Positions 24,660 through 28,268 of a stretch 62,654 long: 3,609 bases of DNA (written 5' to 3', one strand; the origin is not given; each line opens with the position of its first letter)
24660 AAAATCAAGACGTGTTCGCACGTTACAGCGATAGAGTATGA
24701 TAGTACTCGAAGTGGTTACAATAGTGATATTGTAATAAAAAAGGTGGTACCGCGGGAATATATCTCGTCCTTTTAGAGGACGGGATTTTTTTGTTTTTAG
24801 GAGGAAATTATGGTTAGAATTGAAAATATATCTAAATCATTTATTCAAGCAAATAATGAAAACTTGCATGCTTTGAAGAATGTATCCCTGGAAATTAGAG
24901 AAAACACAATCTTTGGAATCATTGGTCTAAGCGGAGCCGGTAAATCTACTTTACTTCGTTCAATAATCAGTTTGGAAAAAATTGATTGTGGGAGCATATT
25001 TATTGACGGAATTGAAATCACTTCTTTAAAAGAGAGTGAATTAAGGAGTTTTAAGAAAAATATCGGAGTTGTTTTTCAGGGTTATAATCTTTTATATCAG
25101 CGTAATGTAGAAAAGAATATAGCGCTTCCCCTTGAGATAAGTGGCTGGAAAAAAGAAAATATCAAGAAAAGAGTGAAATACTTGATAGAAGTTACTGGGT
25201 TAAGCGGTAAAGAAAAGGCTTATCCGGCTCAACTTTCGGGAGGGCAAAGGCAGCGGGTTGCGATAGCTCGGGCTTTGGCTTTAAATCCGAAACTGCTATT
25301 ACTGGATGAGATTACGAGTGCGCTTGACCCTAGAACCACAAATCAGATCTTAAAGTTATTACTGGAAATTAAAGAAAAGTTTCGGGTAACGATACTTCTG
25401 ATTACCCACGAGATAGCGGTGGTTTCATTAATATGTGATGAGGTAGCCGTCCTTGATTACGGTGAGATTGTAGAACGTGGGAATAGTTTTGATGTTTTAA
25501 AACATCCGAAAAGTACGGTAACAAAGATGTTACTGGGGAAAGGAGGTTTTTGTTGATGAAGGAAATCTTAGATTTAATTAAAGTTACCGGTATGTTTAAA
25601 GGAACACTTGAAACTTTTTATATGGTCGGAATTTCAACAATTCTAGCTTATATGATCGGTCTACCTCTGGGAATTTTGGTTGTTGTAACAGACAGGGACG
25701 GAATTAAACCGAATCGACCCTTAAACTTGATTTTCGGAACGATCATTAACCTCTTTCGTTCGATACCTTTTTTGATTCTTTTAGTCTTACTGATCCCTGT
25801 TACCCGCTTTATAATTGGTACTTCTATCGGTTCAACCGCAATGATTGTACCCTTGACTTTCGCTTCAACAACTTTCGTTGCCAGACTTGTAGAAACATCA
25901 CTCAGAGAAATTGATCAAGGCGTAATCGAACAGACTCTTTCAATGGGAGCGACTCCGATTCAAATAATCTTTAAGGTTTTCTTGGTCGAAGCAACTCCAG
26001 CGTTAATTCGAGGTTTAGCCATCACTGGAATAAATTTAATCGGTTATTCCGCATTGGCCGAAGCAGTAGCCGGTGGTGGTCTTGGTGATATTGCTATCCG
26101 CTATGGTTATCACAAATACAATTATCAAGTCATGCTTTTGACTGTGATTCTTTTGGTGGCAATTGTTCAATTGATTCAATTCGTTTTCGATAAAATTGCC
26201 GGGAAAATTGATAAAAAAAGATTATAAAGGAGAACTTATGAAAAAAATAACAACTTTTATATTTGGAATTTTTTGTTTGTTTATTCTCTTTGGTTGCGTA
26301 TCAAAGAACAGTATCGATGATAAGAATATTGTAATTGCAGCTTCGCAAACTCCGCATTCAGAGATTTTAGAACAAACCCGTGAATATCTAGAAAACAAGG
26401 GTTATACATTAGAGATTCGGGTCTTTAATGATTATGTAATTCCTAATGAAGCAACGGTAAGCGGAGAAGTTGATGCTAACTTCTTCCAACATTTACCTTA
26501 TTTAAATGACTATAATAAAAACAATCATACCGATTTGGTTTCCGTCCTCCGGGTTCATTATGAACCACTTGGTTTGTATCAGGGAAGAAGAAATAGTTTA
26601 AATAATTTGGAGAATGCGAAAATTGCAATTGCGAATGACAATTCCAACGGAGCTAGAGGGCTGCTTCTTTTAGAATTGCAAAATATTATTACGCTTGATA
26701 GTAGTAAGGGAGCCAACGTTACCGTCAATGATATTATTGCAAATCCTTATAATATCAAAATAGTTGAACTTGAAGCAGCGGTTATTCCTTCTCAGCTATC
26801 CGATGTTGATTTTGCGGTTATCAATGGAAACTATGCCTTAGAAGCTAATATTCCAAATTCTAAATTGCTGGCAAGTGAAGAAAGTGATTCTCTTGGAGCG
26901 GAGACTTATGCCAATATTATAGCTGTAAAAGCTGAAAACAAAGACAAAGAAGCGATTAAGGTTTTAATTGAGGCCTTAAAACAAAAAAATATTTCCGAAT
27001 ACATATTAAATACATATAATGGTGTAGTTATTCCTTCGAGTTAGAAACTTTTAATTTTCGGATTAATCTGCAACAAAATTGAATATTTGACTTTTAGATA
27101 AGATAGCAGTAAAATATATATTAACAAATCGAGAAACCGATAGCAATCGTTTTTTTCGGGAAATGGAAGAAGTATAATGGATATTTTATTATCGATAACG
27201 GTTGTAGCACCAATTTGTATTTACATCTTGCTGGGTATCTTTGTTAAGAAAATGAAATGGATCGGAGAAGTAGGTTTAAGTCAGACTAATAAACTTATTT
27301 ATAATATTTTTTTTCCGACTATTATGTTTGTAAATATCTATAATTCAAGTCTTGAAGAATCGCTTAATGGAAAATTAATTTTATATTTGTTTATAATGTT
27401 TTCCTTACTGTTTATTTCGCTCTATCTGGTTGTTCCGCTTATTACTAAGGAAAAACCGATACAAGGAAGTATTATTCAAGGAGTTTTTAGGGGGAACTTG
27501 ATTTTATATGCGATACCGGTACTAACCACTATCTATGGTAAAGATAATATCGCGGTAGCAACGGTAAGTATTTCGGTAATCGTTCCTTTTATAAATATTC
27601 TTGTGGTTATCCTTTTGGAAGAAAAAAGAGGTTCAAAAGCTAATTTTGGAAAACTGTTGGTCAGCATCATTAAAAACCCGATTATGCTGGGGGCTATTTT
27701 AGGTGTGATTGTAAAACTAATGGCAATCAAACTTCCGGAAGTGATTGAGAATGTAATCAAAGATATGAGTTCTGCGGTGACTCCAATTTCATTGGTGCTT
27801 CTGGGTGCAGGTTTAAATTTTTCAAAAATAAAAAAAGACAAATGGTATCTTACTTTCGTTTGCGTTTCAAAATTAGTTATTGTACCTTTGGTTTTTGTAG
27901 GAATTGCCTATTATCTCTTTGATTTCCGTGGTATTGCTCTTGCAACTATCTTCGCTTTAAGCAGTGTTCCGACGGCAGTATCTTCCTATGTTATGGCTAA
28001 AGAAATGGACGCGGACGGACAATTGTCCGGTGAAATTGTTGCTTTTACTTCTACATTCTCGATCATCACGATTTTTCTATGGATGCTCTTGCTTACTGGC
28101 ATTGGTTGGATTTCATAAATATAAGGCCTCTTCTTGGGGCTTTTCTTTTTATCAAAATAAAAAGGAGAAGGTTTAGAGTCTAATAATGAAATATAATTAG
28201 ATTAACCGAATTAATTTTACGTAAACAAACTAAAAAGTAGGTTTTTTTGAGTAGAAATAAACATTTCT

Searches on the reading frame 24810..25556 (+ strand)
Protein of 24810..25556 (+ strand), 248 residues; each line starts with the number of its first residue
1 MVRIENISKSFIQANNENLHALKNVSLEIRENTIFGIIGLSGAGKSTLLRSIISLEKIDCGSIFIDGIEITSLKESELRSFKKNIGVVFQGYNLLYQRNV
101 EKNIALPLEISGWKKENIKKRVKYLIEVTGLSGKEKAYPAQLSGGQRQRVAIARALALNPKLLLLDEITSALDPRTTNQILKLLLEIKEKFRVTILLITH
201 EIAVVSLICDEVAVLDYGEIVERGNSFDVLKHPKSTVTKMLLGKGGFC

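Call 8: search_protein_families(library=pfam, proteins=[window:24810-25556:+], max_evalue=0.001)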
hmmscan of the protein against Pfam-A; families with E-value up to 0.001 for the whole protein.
window:24810-25556:+ (248 aa): 6 families
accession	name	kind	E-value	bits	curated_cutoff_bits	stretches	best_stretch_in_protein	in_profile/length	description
PF00005.33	ABC_tran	-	3.6e-34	118.7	25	1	22-170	1-137/137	ABC transporter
PF13304.12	AAA_21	-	6.2e-11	43.3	27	1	138-205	234-303/304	AAA domain, putative AbiEii toxin, Type IV TA system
PF02463.25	SMC_N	-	6e-09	36.1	40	1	24-201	17-200/220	RecF/RecN/SMC N terminal domain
PF13401.12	AAA_22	-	0.00027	21.7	27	0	33-199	6-122/130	AAA domain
PF03193.22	RsgA_GTPase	-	0.00045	20.5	30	1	4-62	79-136/174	RsgA GTPase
PF00004.35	AAA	-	0.00054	20.8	21.2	0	38-202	4-111/131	ATPase family associated with various cellular activities (AAA)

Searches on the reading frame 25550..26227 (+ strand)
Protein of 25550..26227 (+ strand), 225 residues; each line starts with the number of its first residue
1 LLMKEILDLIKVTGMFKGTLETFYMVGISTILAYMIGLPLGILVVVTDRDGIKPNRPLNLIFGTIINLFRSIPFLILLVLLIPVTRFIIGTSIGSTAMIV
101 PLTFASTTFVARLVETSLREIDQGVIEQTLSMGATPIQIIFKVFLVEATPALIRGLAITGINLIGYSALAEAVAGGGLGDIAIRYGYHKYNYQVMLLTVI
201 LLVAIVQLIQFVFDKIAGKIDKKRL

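Call 8: search_protein_families(library=pfam, proteins=[window:25550-26227:+], max_evalue=0.001)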
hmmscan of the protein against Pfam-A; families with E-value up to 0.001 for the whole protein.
window:25550-26227:+ (225 aa): 1 family
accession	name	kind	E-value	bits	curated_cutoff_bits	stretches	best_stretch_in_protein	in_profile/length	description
PF00528.27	BPD_transp_1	-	1.4e-18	67.7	26.4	1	37-221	1-179/184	Binding-protein-dependent transport system inner membrane component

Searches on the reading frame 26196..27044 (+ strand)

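Call 8: search_protein_families(library=pfam, proteins=[window:26196-27044:+], max_evalue=0.001)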
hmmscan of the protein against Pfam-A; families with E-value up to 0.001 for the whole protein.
window:26196-27044:+ (282 aa): 2 families
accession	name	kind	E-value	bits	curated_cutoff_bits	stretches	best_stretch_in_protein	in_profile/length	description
PF03180.19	Lipoprotein_9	-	4.9e-73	245.6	27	1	45-281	1-235/236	NlpA lipoprotein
PF12974.12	Phosphonate-bd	-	9.7e-05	22.3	27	0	57-160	15-125/242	ABC transporter, phosphonate, periplasmic substrate-binding protein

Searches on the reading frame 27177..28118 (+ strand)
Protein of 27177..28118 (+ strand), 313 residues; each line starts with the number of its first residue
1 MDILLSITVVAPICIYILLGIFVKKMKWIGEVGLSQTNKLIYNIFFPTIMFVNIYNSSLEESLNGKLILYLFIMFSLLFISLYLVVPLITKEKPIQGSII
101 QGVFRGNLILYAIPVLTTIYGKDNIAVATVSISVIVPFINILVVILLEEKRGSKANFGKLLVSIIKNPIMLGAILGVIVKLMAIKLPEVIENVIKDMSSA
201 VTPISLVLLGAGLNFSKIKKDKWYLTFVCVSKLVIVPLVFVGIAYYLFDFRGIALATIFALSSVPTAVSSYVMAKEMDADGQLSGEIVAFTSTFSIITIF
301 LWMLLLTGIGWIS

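Call 8: search_protein_families(library=pfam, proteins=[window:27177-28118:+], max_evalue=0.001)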
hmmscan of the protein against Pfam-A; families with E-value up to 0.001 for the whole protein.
window:27177-28118:+ (313 aa): 1 family
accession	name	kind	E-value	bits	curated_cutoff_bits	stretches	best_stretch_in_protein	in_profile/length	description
PF03547.23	Mem_trans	-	2.8e-22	79.2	25.7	1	7-303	3-343/343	Membrane transport protein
